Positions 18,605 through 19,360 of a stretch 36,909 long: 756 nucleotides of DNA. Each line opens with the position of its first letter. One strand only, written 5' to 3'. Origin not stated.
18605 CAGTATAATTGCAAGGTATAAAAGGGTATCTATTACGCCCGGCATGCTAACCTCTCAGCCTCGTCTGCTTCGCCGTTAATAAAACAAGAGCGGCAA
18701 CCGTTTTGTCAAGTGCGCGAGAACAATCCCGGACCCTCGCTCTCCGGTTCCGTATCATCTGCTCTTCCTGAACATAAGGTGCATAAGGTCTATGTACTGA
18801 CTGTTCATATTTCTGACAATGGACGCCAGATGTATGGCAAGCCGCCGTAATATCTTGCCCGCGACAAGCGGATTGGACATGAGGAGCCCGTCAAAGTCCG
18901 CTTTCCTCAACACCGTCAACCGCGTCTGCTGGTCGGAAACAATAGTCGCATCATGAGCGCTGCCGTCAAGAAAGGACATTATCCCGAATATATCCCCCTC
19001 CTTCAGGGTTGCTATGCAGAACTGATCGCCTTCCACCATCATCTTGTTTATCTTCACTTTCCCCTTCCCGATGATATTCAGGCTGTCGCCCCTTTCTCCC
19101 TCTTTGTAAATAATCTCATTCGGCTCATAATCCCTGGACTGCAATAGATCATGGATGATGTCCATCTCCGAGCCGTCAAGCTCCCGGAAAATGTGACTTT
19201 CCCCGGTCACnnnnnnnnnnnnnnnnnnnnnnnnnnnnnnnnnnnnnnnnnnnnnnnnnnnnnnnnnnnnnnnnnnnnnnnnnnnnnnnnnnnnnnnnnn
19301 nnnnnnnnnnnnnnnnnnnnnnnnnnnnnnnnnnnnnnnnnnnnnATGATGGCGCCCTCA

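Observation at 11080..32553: Complex I locus split in two: an EFG-less nuoA-N operon faces a divergent operon that supplies a NuoE/F/G-like module behind a signalling cassette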

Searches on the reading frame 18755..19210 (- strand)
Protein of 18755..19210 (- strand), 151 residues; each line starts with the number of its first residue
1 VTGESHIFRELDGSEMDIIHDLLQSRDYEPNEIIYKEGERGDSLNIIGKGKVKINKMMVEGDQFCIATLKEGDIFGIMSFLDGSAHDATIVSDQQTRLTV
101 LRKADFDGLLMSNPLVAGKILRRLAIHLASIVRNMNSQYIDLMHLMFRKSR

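Call 46: find_homologous_proteins(query=window:18755-19210:-, max_evalue=0.00001)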
Query window:18755-19210:- (151 aa): 119 proteins with E <= 0.00001 among 130 candidates.
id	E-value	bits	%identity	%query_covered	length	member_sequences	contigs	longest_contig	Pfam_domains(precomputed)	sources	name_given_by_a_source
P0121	1.3e-92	325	100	100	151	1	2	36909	PF00027.36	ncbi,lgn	-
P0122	1.6e-88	312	95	100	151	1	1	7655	PF00027.36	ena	-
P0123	3.7e-88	310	95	100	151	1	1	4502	PF00027.36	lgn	-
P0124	2.2e-83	295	92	97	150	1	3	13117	PF00027.36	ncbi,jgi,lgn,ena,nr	ncbi:MAG: cyclic nucleotide-binding domain-containing protein [Nitrospirae bacterium]|nr:cyclic nucl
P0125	2.2e-83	295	92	97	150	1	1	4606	PF00027.36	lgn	-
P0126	4.2e-83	294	90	100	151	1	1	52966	PF00027.36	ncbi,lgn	-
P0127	2.0e-82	292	92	97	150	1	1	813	PF00027.36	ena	-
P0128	5.0e-81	287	88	100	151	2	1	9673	PF00027.36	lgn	-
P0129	1.1e-80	286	87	100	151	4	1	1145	PF00027.36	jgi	jgi:CRP-like cAMP-binding protein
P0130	1.1e-80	286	90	97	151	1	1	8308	PF00027.36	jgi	jgi:CRP-like cAMP-binding protein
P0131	2.1e-80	285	91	97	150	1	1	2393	PF00027.36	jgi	jgi:CRP-like cAMP-binding protein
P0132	2.5e-80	285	88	97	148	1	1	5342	PF00027.36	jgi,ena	-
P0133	3.3e-80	285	87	100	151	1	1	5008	PF00027.36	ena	-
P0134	4.1e-80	284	87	100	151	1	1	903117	PF00027.36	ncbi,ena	-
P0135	7.9e-80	283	87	98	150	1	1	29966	PF00027.36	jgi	jgi:CRP-like cAMP-binding protein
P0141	3.1e-76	272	86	97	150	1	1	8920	PF00027.36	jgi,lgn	-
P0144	6.6e-76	271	88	95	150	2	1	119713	PF00027.36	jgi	jgi:CRP-like cAMP-binding protein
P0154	6.6e-73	261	82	97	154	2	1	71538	PF00027.36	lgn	-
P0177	7.3e-65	235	74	96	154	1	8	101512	PF00027.36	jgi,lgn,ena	jgi:CRP-like cAMP-binding protein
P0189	3.9e-61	223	68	96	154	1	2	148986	PF00027.36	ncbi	-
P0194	2.2e-60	220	69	96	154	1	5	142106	PF00027.36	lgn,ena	-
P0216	1.5e-48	182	56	97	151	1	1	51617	PF00027.36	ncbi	ncbi:MAG: Crp/Fnr family transcriptional regulator [Dissulfurispiraceae bacterium]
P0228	2.5e-40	155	50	97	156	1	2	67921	PF00027.36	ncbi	-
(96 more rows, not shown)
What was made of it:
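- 18755..19210 (-): 151-aa cNMP-binding-domain protein sitting where nuoEFG would be. It is a conserved member of Thermodesulfovibrionales nuo operons. 119 homologues, all Nitrospirota (call 46).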

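Call 47: find_encoding_contigs(protein=P0194, flank=10000, max_places=1)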
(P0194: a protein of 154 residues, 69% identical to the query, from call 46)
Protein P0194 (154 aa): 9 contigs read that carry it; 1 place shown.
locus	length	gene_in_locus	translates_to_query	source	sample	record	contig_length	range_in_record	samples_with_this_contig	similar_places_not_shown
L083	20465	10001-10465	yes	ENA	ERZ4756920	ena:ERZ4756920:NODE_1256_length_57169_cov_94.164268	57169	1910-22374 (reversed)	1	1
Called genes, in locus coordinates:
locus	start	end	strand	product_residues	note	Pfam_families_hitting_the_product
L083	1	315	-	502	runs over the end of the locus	PF01116:F_bP_aldolase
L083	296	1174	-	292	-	-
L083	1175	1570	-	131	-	-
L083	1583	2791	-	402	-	PF00926:DHBP_synthase, PF00925:GTP_cyclohydro2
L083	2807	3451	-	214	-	PF00677:Lum_binding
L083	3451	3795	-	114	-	-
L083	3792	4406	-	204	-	PF10502:Peptidase_S26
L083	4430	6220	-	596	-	PF00009:GTP_EFTU, PF22042:EF-G_D2 (weak), PF03144:GTP_EFTU_D2, PF14492:EFG_III (weak), PF00679:EFG_C, PF06421:LepA_C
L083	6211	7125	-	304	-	PF00480:ROK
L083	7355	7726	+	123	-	PF00507:Oxidored_q4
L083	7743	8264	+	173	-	PF01058:Oxidored_q6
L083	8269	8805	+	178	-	PF00329:Complex1_30kDa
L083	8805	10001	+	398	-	PF00346:Complex1_49kDa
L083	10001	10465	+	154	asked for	PF00027:cNMP_binding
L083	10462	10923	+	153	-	PF01257:2Fe-2S_thioredx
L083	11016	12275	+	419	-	PF01512:Complex1_51K, PF10531:SLBB, PF22461:SLBB_2, PF10589:NADH_4Fe-4S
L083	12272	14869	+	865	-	PF00111:Fer2 (weak), PF13510:Fer2_4, PF10588:NADH-G_4Fe-4S_3, PF22117:Fer4_Nqo3, PF12838:Fer4_7 (weak), PF14697:Fer4_21 (weak), PF04879:Molybdop_Fe4S4, PF00384:Molybdopterin, +1 more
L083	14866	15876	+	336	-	PF00146:NADHdh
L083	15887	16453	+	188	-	PF13183:Fer4_8 (faint), PF13534:Fer4_17 (faint), PF12797:Fer4_2 (faint), PF13237:Fer4_10 (weak), PF14697:Fer4_21 (weak), PF12838:Fer4_7, PF13187:Fer4_9 (weak), PF00037:Fer4 (weak), +2 more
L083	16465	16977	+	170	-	PF00499:Oxidored_q3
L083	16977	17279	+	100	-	PF00420:Oxidored_q2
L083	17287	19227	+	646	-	PF00662:Proton_antipo_N, PF00361:Proton_antipo_M, PF06455:NADH5_C (weak)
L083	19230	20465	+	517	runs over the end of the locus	PF00361:Proton_antipo_M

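Call 48: find_encoding_contigs(protein=P0228, flank=10000, max_places=1)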
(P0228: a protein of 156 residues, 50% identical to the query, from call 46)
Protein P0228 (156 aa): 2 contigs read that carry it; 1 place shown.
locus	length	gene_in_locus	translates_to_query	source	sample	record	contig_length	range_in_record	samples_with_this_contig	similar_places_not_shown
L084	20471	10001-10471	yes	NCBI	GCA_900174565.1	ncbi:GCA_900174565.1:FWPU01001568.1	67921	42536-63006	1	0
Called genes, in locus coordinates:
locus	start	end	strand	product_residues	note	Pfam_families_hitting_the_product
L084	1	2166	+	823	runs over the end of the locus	PF02518:HATPase_c, PF00204:DNA_gyraseB, PF01751:Toprim, PF00986:DNA_gyraseB_C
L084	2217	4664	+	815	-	PF00521:DNA_topoisoIV, PF03989:DNA_gyraseA_C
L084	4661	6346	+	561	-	PF00474:SSF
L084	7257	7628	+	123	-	PF00507:Oxidored_q4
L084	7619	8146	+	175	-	PF01058:Oxidored_q6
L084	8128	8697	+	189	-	PF00329:Complex1_30kDa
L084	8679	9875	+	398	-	PF00346:Complex1_49kDa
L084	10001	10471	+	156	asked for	PF00027:cNMP_binding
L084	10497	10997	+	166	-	PF01257:2Fe-2S_thioredx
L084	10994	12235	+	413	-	PF01512:Complex1_51K, PF10531:SLBB, PF22461:SLBB_2, PF10589:NADH_4Fe-4S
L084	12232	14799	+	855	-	PF13510:Fer2_4, PF10588:NADH-G_4Fe-4S_3, PF00037:Fer4 (faint), PF12838:Fer4_7 (weak), PF22117:Fer4_Nqo3, PF04879:Molybdop_Fe4S4 (weak), PF00384:Molybdopterin, PF01568:Molydop_binding (weak)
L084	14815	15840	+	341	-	PF00146:NADHdh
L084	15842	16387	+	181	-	PF13183:Fer4_8 (faint), PF12797:Fer4_2 (faint), PF13237:Fer4_10 (weak), PF12837:Fer4_6 (faint), PF12838:Fer4_7, PF13187:Fer4_9 (weak), PF14697:Fer4_21 (weak), PF00037:Fer4 (weak), +1 more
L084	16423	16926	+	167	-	PF00499:Oxidored_q3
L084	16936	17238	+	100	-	PF00420:Oxidored_q2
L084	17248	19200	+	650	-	PF00662:Proton_antipo_N, PF00361:Proton_antipo_M, PF01010:Proton_antipo_C (weak)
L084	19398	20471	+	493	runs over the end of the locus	PF00361:Proton_antipo_M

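Call 49: find_encoding_contigs(protein=P0216, flank=10000, max_places=1)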
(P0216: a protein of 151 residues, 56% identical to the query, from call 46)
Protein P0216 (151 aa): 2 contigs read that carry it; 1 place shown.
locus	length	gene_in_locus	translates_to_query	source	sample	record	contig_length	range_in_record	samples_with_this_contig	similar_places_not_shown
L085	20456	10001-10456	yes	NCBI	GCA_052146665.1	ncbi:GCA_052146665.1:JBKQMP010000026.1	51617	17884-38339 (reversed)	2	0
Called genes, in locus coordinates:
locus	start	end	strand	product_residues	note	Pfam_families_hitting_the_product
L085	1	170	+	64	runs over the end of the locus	PF14715:FixP_N (weak)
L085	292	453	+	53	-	-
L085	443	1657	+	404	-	PF12801:Fer4_5, PF12838:Fer4_7 (weak), PF13183:Fer4_8 (faint), PF13237:Fer4_10 (faint), PF13746:Fer4_18, PF14697:Fer4_21 (weak), PF13746:Fer4_18, PF11614:FixG_C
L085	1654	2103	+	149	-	PF05751:FixH, PF13115:YtkA (weak)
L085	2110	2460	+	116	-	PF13442:Cytochrome_CBB3, PF00034:Cytochrom_C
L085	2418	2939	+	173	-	-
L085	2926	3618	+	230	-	PF13386:DsbD_2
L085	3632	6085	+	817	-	PF12156:ATPase-cat_bd, PF00403:HMA, PF00122:E1-E2_ATPase, PF00702:Hydrolase, PF08282:Hydrolase_3 (weak)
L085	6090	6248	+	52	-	PF03597:FixS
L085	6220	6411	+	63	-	-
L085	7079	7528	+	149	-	PF00571:CBS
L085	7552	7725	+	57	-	-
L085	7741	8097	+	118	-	PF01058:Oxidored_q6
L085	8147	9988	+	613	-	PF00329:Complex1_30kDa, PF00346:Complex1_49kDa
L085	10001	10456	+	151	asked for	PF00027:cNMP_binding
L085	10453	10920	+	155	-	PF01257:2Fe-2S_thioredx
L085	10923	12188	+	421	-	PF01512:Complex1_51K, PF22461:SLBB_2, PF10531:SLBB, PF10589:NADH_4Fe-4S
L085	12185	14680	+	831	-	PF00111:Fer2 (weak), PF13510:Fer2_4, PF10588:NADH-G_4Fe-4S_3, PF12838:Fer4_7 (weak), PF22117:Fer4_Nqo3, PF04879:Molybdop_Fe4S4, PF00384:Molybdopterin, PF01568:Molydop_binding (weak)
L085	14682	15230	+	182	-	PF14697:Fer4_21 (faint), PF25160:LdpA_Fe-S-bd (faint), PF12797:Fer4_2 (faint), PF13237:Fer4_10, PF00037:Fer4 (faint), PF12837:Fer4_6 (faint), PF12838:Fer4_7, PF13187:Fer4_9 (weak), +1 more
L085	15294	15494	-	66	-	-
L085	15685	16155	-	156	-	PF13664:DUF4149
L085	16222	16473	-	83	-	PF01253:SUI1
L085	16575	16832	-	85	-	-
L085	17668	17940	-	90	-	-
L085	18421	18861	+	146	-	PF00190:Cupin_1 (weak), PF07883:Cupin_2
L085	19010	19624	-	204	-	-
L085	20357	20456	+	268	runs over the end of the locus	PF01522:Polysacc_deac_1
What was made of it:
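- L085 carries nuoB-nuoCD-cNMP-nuoE-F-G-nuoI with no membrane genes (call 49).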

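Call 50: find_encoding_contigs(protein=P0134, flank=10000, max_places=1)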
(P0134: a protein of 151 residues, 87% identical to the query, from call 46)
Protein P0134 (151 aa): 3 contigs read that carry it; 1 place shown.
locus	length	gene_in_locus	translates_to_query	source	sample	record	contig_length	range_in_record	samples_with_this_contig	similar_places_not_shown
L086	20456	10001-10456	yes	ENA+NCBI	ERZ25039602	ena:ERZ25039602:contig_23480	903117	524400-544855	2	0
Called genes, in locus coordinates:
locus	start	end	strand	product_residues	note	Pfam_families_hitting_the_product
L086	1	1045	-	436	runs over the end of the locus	PF01257:2Fe-2S_thioredx (weak), PF01512:Complex1_51K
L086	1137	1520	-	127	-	-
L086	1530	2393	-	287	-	PF00072:Response_reg, PF01257:2Fe-2S_thioredx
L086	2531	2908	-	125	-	PF00072:Response_reg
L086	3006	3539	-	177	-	PF02518:HATPase_c, PF13589:HATPase_c_3 (weak)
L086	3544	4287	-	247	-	PF02811:PHP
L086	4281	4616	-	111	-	-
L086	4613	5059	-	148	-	PF13581:HATPase_c_2 (weak), PF02518:HATPase_c (weak)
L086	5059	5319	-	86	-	-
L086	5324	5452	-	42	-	-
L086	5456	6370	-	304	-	PF00672:HAMP, PF00512:HisKA, PF02518:HATPase_c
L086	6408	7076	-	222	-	-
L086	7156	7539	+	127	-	PF00507:Oxidored_q4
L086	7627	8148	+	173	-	PF01058:Oxidored_q6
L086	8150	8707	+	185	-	PF00329:Complex1_30kDa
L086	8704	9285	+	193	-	PF00346:Complex1_49kDa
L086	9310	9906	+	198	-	PF00346:Complex1_49kDa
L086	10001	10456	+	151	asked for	PF00027:cNMP_binding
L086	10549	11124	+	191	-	PF00146:NADHdh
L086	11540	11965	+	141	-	PF12838:Fer4_7 (weak), PF00037:Fer4 (weak)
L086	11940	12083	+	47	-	-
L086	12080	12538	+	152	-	PF00499:Oxidored_q3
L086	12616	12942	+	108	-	PF00420:Oxidored_q2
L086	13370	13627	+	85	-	PF00361:Proton_antipo_M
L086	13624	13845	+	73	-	PF00361:Proton_antipo_M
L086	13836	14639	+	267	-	PF00361:Proton_antipo_M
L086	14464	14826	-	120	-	-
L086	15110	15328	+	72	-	PF01059:Oxidored_q5_N (weak)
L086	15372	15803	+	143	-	PF00361:Proton_antipo_M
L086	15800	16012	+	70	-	PF00361:Proton_antipo_M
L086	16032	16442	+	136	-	PF00361:Proton_antipo_M (weak)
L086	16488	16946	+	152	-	-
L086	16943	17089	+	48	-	PF00361:Proton_antipo_M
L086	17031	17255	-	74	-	-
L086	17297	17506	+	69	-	PF00361:Proton_antipo_M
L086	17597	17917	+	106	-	PF00361:Proton_antipo_M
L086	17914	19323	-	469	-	PF00202:Aminotran_3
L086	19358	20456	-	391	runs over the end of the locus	PF00724:Oxidored_FMN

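Call 51: find_encoding_contigs(protein=P0177, flank=10000, max_places=1)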
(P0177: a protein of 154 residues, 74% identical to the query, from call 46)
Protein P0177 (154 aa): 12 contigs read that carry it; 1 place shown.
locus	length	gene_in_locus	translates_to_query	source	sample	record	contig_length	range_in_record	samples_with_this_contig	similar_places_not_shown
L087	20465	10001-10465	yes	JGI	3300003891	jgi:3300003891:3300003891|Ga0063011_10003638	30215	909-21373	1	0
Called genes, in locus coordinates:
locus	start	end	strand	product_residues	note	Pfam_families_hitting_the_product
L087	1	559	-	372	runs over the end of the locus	PF01098:FTSW_RODA_SPOVE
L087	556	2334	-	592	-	PF03717:PBP_dimer, PF00905:Transpeptidase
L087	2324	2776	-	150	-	PF04093:MreD (weak)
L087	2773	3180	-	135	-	PF04085:MreC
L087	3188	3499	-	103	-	-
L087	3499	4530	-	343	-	PF06723:MreB_Mbl, PF00022:Actin, PF11104:PilM_2 (faint), PF00012:HSP70, PF14450:FtsA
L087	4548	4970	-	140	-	PF06271:RDD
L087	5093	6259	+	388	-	-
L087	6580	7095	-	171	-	-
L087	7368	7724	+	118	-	PF00507:Oxidored_q4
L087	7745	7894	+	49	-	-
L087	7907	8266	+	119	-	PF01058:Oxidored_q6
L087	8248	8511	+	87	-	-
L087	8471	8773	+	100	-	-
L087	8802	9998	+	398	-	PF00346:Complex1_49kDa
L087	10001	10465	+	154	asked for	PF00027:cNMP_binding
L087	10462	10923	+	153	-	PF01257:2Fe-2S_thioredx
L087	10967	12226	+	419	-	PF01512:Complex1_51K, PF10531:SLBB, PF22461:SLBB_2, PF10589:NADH_4Fe-4S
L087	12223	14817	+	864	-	PF13510:Fer2_4, PF10588:NADH-G_4Fe-4S_3, PF12838:Fer4_7 (weak), PF13237:Fer4_10 (faint), PF22117:Fer4_Nqo3, PF04879:Molybdop_Fe4S4, PF00384:Molybdopterin, PF01568:Molydop_binding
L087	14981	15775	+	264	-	PF00146:NADHdh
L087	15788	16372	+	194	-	PF13183:Fer4_8 (faint), PF13534:Fer4_17 (faint), PF12797:Fer4_2 (faint), PF13237:Fer4_10 (weak), PF14697:Fer4_21 (weak), PF12838:Fer4_7, PF13187:Fer4_9 (weak), PF00037:Fer4 (weak), +2 more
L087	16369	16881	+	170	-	PF00499:Oxidored_q3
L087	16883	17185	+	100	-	PF00420:Oxidored_q2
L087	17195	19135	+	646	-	PF00662:Proton_antipo_N, PF00361:Proton_antipo_M, PF06455:NADH5_C (weak)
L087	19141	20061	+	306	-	-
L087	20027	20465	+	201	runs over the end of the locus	PF00361:Proton_antipo_M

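Call 52: find_encoding_contigs(protein=P0154, flank=10000, max_places=1)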
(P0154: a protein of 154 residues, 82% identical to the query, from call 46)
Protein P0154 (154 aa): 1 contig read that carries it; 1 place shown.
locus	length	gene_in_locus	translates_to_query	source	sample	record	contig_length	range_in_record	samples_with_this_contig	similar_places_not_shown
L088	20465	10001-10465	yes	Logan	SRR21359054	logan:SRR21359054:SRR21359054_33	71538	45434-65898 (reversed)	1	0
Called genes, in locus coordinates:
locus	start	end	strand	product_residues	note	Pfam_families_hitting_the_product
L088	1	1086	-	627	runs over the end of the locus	PF01257:2Fe-2S_thioredx (weak), PF01512:Complex1_51K, PF10589:NADH_4Fe-4S, PF12837:Fer4_6 (faint), PF00037:Fer4 (weak), PF13237:Fer4_10 (weak), PF14697:Fer4_21 (weak)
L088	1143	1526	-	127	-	-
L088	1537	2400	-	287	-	PF00072:Response_reg, PF01257:2Fe-2S_thioredx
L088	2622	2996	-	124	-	PF00072:Response_reg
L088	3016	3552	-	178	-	PF02518:HATPase_c, PF13589:HATPase_c_3 (weak)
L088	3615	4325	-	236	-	PF02811:PHP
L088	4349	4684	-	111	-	-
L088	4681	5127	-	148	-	PF13581:HATPase_c_2, PF02518:HATPase_c (weak)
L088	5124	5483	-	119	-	PF07085:DRTGG (weak)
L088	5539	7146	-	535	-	PF00672:HAMP, PF00512:HisKA, PF02518:HATPase_c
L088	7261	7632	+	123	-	PF00507:Oxidored_q4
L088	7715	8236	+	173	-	PF01058:Oxidored_q6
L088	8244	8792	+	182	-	PF00329:Complex1_30kDa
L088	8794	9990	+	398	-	PF00346:Complex1_49kDa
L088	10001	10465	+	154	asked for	PF00027:cNMP_binding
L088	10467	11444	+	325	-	PF00146:NADHdh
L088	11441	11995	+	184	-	PF13183:Fer4_8 (faint), PF14697:Fer4_21 (faint), PF12797:Fer4_2 (faint), PF13237:Fer4_10 (weak), PF12837:Fer4_6 (faint), PF12838:Fer4_7, PF13187:Fer4_9 (weak), PF00037:Fer4 (weak), +1 more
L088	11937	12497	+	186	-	PF00499:Oxidored_q3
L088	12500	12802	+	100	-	PF00420:Oxidored_q2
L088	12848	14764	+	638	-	PF00662:Proton_antipo_N, PF00361:Proton_antipo_M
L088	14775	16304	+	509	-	PF00361:Proton_antipo_M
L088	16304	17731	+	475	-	PF00361:Proton_antipo_M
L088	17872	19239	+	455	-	PF08245:Mur_ligase_M, PF27239:FOL3_C, PF02875:Mur_ligase_C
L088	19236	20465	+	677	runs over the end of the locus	PF19838:LptD_2 (weak), PF04453:LptD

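Call 57: find_encoding_contigs(protein=P0144, flank=10000, max_places=1)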
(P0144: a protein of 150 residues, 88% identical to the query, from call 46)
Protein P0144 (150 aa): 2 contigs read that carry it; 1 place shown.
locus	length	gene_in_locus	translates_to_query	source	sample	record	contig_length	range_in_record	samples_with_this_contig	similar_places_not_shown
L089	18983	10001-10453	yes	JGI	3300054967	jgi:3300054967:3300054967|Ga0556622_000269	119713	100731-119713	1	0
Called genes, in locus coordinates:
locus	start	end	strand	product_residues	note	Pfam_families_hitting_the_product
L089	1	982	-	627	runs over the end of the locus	PF01257:2Fe-2S_thioredx, PF01512:Complex1_51K, PF10589:NADH_4Fe-4S, PF12837:Fer4_6 (faint), PF00037:Fer4, PF13237:Fer4_10 (weak), PF14697:Fer4_21 (weak)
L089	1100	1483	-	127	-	-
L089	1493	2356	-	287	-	PF00072:Response_reg, PF01257:2Fe-2S_thioredx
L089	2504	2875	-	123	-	PF00072:Response_reg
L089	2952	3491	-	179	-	PF02518:HATPase_c, PF13589:HATPase_c_3 (weak)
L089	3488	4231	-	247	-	PF02811:PHP, PF13263:PHP_C (faint)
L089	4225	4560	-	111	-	PF07085:DRTGG (weak)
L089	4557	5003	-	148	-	PF13581:HATPase_c_2 (weak), PF02518:HATPase_c (weak)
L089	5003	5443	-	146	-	PF07085:DRTGG (weak)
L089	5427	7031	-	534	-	PF21563:Mcp40H-20_sensor (faint), PF00672:HAMP, PF00512:HisKA, PF02518:HATPase_c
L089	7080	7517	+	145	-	PF00507:Oxidored_q4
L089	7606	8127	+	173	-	PF01058:Oxidored_q6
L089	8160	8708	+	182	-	PF00329:Complex1_30kDa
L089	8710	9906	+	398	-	PF00346:Complex1_49kDa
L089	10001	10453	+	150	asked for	PF00027:cNMP_binding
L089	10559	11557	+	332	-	PF00146:NADHdh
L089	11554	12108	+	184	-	PF17179:Fer4_22 (faint), PF13183:Fer4_8 (faint), PF14697:Fer4_21 (weak), PF00037:Fer4 (faint), PF12797:Fer4_2 (faint), PF13237:Fer4_10 (weak), PF12838:Fer4_7, PF13187:Fer4_9 (weak), +2 more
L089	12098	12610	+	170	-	PF00499:Oxidored_q3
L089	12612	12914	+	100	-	PF00420:Oxidored_q2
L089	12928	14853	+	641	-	PF00662:Proton_antipo_N, PF00361:Proton_antipo_M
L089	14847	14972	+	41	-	-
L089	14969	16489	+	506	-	PF00361:Proton_antipo_M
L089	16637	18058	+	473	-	PF00361:Proton_antipo_M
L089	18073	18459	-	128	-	PF05168:HEPN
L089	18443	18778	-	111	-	PF22600:MTPAP-like_central (weak), PF01909:NTP_transf_2, PF18765:Polbeta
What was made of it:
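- In all four cases where both the EFG-less state and the region upstream of nuoA are visible (window, L086, L088, L089), the HK-Bfu cluster is divergently adjacent (calls 50, 52, 57).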
